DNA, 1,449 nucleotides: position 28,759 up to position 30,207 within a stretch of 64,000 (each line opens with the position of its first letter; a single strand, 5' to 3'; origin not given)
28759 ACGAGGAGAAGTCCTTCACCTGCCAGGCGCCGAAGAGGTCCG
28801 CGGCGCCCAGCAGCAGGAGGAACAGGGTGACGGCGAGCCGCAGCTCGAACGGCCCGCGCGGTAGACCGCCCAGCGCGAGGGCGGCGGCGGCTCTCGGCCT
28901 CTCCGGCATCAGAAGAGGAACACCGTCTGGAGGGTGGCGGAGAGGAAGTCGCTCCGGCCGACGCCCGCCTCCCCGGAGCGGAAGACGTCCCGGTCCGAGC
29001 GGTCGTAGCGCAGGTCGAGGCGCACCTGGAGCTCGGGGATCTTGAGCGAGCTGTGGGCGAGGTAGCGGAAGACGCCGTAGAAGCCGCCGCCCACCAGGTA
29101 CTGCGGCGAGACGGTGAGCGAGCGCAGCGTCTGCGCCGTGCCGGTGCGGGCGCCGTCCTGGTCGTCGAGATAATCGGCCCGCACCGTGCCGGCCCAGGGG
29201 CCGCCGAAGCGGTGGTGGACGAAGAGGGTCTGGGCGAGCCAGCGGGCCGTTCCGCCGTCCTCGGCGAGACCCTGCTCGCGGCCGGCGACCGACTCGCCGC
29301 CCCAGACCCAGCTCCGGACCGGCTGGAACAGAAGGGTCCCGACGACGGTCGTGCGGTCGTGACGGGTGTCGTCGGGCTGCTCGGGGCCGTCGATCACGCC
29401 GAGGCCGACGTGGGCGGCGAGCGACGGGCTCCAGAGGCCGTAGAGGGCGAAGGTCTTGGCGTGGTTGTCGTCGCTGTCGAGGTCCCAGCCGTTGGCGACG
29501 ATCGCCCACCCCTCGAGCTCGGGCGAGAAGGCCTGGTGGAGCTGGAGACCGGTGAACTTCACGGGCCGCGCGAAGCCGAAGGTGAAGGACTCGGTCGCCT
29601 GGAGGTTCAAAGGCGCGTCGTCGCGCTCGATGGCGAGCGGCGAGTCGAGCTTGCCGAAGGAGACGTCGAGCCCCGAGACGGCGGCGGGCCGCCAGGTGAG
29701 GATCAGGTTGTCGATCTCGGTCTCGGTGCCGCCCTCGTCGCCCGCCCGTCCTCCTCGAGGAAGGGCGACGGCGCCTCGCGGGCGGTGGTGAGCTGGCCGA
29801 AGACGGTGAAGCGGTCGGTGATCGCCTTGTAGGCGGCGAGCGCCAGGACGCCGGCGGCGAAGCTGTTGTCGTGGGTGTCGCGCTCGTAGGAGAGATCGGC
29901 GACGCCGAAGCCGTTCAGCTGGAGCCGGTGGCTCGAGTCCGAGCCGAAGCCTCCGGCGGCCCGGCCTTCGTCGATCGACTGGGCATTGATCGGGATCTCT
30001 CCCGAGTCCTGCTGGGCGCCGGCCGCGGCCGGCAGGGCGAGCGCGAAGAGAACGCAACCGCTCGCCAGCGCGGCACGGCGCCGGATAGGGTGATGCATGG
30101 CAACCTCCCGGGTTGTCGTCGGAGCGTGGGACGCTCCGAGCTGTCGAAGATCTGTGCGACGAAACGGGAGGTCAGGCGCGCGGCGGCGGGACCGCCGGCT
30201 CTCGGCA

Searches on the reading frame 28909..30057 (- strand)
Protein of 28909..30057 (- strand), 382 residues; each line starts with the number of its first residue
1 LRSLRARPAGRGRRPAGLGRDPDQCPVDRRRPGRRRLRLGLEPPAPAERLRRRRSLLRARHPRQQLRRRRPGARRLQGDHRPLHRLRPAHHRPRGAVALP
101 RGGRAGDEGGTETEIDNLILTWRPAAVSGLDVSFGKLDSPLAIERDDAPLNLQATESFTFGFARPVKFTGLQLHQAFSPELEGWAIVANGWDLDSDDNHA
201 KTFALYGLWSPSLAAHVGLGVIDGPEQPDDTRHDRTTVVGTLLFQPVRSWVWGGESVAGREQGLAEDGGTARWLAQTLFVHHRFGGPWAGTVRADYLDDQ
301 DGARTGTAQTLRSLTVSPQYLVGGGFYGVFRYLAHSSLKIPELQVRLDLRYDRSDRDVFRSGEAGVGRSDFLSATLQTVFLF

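Call 31: search_protein_families(library=pfam, proteins=[window:28909-30057:-], max_evalue=0.001)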
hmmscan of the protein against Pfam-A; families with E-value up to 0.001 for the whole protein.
window:28909-30057:- (382 aa): 1 family
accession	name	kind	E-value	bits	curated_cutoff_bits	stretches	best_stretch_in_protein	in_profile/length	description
PF07642.17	BBP2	-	7e-22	78.6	26.2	1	106-382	75-339/339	Putative beta-barrel porin-2, OmpL-like. bbp2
